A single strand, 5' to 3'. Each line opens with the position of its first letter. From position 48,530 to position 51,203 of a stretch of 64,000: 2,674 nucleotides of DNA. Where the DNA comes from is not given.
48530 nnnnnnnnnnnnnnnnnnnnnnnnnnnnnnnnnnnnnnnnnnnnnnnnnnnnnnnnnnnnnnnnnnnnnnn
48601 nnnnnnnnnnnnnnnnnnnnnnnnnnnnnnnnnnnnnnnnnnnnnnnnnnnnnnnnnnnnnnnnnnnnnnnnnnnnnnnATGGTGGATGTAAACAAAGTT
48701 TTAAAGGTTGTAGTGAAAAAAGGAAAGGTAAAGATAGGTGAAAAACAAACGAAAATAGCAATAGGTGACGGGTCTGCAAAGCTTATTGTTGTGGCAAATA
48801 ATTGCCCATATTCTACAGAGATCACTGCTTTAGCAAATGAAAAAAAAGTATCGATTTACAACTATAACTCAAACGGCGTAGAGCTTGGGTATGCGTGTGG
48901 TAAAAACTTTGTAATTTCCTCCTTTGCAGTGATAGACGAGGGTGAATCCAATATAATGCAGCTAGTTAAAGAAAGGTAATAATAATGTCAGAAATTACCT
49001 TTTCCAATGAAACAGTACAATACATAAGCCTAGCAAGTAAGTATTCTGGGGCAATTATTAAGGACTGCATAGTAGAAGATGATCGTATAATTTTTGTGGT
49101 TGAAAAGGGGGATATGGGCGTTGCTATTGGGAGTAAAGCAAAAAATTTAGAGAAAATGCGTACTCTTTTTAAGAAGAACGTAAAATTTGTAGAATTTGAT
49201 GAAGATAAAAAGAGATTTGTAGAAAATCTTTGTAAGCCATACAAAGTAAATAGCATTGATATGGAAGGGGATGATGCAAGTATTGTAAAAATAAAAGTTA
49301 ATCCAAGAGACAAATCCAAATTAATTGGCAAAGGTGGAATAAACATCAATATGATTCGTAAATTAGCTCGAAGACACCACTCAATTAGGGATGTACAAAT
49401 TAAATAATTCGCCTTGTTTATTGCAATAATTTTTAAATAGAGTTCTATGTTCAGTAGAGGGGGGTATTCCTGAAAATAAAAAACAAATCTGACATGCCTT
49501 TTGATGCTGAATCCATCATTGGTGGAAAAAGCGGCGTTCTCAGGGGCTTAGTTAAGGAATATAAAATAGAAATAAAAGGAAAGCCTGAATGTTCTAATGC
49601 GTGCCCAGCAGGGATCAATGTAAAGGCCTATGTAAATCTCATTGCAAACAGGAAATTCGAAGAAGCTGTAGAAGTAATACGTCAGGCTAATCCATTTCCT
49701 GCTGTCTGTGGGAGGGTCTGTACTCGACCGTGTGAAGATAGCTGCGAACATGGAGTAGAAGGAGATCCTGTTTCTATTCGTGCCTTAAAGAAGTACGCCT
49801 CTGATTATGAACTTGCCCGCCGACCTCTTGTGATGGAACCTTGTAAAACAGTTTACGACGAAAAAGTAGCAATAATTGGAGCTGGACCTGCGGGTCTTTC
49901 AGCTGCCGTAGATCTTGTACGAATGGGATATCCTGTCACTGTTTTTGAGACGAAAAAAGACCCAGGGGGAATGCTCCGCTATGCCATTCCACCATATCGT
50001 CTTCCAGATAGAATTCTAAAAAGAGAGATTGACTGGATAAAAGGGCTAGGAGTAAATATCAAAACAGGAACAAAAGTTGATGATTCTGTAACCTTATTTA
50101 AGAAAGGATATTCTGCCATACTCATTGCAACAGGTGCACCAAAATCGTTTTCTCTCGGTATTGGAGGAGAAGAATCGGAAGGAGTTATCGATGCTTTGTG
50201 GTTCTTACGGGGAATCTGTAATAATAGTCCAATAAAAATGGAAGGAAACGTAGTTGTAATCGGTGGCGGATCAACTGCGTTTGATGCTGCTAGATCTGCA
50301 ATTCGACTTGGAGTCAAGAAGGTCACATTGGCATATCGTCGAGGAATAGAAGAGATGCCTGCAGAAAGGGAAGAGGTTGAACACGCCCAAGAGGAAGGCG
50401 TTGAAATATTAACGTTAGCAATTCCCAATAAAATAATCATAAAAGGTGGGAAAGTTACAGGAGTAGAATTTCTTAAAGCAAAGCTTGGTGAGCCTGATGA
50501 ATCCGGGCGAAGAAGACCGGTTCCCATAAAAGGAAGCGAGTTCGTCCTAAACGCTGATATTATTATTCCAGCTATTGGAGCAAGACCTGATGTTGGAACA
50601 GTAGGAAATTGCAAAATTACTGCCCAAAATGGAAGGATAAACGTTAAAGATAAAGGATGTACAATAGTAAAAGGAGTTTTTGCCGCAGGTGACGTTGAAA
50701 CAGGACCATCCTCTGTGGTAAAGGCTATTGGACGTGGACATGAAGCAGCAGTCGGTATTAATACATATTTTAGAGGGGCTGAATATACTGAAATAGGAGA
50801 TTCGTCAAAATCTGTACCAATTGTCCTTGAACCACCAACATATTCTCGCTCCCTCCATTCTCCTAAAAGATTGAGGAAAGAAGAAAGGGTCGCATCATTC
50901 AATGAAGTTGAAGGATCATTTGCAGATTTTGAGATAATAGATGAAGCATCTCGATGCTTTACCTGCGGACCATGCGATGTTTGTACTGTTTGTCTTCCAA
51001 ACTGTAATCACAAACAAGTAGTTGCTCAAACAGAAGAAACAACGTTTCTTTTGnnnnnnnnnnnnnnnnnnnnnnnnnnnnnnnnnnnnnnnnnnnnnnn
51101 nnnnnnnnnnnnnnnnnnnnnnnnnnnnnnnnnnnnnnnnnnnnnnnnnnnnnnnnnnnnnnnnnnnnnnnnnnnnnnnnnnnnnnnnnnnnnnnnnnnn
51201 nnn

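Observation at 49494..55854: Fe-S/flavin oxidoreductase operon inserted into the RNA-polymerase/ribosomal supraoperon directly after nusA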

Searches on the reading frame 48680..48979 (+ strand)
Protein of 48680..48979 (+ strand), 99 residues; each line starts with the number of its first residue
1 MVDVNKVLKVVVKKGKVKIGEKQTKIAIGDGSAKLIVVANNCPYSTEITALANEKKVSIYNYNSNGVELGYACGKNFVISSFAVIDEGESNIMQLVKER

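Call 5: search_protein_families(library=pfam, proteins=[window:48680-48979:+], max_evalue=0.0001)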
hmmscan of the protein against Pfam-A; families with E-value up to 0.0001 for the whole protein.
window:48680-48979:+ (99 aa): 1 family
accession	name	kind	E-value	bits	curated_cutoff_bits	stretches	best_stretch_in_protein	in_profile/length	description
PF01248.31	Ribosomal_L7Ae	-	2.3e-16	59.7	22.1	1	4-93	3-94/95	Ribosomal protein L7Ae/L30e/S12e/Gadd45 family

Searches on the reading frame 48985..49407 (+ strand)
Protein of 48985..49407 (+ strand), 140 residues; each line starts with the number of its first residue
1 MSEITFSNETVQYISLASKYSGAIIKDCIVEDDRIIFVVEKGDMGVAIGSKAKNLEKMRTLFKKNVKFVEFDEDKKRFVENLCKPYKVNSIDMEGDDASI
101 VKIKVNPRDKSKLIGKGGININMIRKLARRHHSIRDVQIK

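Call 5: search_protein_families(library=pfam, proteins=[window:48985-49407:+], max_evalue=0.0001)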
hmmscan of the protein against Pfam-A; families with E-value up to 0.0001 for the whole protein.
window:48985-49407:+ (140 aa): 4 families
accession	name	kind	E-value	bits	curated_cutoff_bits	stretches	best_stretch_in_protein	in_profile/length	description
PF07650.23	KH_2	-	5.5e-14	52.2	22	1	14-67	4-59/78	KH domain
PF13184.12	KH_5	-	2.9e-10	40.6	27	1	32-92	2-68/69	NusA-like KH domain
PF13083.13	KH_KhpA-B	-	3.4e-09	36.9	32.1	1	78-128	7-58/73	KhpA/KhpB, KH domain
PF00013.35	KH_1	-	5.1e-05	23.4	21.5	0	101-126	2-27/66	KH domain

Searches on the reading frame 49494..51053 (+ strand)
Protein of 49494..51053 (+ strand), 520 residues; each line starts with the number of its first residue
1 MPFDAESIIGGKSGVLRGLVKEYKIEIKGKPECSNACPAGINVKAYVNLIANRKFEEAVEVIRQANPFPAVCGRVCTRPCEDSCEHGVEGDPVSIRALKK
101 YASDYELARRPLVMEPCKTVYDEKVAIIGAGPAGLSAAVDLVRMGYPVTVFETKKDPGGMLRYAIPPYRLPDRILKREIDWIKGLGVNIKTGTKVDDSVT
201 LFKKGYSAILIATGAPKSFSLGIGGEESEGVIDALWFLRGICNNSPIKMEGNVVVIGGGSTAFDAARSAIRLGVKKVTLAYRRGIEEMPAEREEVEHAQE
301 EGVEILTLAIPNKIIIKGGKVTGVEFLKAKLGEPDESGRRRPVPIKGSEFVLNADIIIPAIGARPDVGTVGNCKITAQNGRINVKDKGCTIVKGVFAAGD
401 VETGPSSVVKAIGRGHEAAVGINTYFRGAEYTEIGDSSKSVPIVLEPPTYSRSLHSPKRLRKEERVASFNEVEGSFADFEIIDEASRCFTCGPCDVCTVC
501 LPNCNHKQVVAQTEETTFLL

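Call 69: search_solved_structures(query=window:49494-51053:+, max_evalue=1e-60, show_alignments=5)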
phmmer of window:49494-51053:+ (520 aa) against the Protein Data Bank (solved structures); distinct sequences matched with E-value up to 1e-60: 6.
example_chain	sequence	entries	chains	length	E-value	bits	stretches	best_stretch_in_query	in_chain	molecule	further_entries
9bov_A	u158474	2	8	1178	1.6e-110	373.6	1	18-496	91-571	Molybdopterin oxidoreductase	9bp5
9n5u_A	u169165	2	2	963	3.7e-98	332.8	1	32-429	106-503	NfnA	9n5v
8oh5_C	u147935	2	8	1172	1.1e-92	314.8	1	30-496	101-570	Formate dehydrogenase-O, major subunit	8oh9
4ylf_B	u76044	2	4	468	3.7e-88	299.8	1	32-428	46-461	Dihydropyrimidine dehydrogenase subunit A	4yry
5jca_L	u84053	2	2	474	3.6e-79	270.2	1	32-426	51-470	NADH-dependent Ferredoxin:NADP Oxidoreductase (NfnI) subunit alpha | NADH-dependent Ferredoxin:NADP Oxidoreductase subunit alpha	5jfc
5vj7_A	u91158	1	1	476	5.4e-70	239.9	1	32-426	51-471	Oxidoreductase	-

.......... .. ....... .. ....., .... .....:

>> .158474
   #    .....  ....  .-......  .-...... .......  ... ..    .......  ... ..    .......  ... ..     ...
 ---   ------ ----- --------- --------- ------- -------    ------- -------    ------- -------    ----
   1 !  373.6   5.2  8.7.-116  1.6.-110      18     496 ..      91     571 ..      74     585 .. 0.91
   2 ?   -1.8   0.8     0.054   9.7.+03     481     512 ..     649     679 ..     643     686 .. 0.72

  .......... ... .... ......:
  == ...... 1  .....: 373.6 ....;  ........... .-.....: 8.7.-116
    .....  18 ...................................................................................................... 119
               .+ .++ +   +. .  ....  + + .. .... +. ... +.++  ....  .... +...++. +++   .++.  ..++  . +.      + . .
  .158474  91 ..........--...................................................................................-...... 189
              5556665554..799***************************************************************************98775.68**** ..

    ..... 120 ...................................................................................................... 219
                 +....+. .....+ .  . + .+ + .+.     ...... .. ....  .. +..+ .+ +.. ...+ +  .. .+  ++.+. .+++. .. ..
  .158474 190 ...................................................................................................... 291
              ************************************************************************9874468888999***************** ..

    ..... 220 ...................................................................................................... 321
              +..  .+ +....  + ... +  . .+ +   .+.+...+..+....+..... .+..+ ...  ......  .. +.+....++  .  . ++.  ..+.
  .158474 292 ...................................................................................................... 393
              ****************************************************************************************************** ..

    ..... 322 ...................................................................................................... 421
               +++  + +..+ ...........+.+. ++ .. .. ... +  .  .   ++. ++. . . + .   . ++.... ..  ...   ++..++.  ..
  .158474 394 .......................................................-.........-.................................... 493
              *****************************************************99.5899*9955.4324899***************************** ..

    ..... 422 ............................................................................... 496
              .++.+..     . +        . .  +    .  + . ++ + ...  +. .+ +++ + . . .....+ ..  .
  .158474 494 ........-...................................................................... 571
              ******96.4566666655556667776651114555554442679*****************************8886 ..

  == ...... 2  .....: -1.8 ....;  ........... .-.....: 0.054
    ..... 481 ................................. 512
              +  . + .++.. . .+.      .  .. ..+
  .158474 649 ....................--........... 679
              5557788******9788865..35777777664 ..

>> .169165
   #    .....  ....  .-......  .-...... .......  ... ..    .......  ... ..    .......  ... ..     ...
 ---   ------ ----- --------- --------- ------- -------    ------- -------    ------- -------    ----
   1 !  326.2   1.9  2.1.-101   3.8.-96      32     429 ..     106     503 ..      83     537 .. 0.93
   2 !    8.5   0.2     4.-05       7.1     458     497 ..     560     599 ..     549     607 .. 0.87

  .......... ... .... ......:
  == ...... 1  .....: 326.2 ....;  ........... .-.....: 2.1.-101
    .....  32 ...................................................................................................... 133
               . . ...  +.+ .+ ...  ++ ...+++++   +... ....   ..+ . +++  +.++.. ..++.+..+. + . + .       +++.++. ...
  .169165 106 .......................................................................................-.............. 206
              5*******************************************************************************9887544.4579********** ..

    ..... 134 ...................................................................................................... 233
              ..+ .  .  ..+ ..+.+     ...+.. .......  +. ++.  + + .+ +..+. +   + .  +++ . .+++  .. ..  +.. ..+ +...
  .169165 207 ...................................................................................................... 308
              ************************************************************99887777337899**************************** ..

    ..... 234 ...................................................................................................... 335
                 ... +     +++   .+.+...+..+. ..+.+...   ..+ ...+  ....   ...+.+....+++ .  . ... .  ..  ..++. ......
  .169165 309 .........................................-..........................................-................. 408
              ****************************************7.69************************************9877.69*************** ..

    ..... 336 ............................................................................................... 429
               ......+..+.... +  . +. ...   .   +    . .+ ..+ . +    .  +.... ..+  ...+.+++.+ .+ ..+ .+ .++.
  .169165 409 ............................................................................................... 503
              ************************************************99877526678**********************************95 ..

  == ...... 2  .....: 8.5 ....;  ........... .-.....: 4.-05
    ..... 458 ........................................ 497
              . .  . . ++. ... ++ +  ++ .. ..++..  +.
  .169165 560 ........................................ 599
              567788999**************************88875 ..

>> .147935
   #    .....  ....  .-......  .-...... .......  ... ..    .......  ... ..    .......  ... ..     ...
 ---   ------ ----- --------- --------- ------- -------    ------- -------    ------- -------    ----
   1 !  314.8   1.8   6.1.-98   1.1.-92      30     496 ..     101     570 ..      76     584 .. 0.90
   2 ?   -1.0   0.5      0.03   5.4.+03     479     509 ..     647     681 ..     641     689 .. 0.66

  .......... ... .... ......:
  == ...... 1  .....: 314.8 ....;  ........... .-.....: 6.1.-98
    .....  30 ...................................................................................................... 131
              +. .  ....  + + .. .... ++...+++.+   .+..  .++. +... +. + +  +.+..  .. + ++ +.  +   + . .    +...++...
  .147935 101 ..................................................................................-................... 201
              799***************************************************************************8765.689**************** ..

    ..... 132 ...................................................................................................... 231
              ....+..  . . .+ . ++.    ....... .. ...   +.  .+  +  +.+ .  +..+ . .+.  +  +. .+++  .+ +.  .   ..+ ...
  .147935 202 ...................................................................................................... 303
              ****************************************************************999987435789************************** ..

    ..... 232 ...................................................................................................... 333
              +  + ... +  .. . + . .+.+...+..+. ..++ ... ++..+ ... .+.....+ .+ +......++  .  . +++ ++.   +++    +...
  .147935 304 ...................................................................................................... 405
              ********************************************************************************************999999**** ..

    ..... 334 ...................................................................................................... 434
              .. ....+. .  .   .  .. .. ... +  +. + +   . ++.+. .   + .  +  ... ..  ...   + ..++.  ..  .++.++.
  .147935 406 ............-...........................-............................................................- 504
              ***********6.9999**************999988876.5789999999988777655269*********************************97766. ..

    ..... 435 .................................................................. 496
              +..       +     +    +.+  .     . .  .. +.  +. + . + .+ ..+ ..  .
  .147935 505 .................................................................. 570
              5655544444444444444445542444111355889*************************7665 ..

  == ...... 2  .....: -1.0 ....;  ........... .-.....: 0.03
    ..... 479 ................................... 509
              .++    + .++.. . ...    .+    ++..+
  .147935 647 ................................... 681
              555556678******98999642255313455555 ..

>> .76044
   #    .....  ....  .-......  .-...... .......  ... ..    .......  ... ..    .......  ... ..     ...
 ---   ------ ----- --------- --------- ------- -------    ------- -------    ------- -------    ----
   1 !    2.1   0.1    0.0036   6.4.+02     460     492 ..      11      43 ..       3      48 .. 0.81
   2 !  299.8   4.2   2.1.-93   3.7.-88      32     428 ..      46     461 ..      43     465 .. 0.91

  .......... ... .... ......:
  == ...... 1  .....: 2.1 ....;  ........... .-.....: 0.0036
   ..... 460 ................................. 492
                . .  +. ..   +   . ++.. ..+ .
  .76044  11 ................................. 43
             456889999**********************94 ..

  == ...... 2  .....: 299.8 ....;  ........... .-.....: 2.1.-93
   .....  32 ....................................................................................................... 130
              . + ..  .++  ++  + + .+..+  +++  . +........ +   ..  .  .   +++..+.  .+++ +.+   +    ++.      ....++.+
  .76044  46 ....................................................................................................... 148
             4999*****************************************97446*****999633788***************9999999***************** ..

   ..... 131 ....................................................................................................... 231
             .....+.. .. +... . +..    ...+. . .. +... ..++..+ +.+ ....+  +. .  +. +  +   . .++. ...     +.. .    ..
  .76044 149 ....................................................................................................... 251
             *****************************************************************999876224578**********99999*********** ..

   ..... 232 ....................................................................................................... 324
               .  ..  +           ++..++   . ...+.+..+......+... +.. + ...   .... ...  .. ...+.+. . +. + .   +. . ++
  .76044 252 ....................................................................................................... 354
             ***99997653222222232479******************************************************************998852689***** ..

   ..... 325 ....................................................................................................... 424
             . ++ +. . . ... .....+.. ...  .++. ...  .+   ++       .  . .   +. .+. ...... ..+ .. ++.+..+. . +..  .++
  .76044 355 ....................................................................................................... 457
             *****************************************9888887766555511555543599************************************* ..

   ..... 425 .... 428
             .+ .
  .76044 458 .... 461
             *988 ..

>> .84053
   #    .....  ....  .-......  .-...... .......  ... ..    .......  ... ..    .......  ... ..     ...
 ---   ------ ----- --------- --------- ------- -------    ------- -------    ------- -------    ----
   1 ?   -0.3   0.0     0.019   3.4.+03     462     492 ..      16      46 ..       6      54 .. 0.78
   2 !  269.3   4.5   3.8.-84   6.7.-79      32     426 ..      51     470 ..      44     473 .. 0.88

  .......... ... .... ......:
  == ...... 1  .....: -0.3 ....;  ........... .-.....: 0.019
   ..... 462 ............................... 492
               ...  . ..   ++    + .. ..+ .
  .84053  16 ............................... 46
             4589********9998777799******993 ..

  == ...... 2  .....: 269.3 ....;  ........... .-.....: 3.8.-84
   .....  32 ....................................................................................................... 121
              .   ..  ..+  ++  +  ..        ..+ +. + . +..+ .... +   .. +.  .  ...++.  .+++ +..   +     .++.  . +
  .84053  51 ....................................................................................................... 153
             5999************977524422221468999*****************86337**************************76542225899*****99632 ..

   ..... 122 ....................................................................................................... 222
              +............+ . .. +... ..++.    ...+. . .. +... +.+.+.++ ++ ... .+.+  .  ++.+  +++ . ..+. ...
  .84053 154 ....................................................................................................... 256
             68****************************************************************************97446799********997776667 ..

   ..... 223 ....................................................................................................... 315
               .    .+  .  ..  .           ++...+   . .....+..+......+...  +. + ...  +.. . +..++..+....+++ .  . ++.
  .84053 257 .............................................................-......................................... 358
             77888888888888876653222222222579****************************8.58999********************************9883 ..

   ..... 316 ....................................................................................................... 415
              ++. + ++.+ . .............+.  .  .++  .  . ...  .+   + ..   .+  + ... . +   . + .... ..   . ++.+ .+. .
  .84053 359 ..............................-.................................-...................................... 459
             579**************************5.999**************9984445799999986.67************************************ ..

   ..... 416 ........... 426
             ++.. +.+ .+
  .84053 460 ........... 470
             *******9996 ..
